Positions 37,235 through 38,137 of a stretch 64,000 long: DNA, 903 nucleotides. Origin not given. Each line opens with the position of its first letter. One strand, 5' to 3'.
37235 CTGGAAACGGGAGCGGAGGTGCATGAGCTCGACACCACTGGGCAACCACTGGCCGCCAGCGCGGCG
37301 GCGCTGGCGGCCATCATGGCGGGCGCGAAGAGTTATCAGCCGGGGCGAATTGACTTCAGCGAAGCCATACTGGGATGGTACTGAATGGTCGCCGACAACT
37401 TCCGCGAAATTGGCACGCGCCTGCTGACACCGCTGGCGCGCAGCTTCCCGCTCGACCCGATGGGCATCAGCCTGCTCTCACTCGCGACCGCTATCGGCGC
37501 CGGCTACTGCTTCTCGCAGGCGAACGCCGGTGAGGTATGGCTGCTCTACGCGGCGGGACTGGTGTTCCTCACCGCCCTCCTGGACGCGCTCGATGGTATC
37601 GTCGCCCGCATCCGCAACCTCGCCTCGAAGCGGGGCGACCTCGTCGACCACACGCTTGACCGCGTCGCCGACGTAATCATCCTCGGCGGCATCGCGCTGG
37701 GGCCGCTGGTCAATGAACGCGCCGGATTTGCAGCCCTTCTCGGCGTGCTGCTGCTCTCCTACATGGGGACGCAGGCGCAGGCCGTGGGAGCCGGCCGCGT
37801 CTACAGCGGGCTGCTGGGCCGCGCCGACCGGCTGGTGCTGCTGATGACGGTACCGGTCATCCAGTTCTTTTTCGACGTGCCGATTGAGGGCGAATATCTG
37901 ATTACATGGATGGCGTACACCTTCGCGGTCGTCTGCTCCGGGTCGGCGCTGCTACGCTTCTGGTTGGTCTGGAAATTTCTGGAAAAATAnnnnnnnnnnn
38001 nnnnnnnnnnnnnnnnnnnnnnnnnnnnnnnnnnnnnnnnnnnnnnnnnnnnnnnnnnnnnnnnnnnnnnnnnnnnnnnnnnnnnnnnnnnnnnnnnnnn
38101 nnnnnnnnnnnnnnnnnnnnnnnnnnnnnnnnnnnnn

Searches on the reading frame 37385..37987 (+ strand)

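Call 87: search_protein_families(library=pfam, proteins=[window:37385-37987:+], max_evalue=0.01)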
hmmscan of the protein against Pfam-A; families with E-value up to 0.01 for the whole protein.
window:37385-37987:+ (201 aa): 1 family
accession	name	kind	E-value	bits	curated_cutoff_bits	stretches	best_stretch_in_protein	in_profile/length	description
PF01066.26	CDP-OH_P_transf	-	3.3e-09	37.7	22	1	29-182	8-151/152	CDP-alcohol phosphatidyltransferase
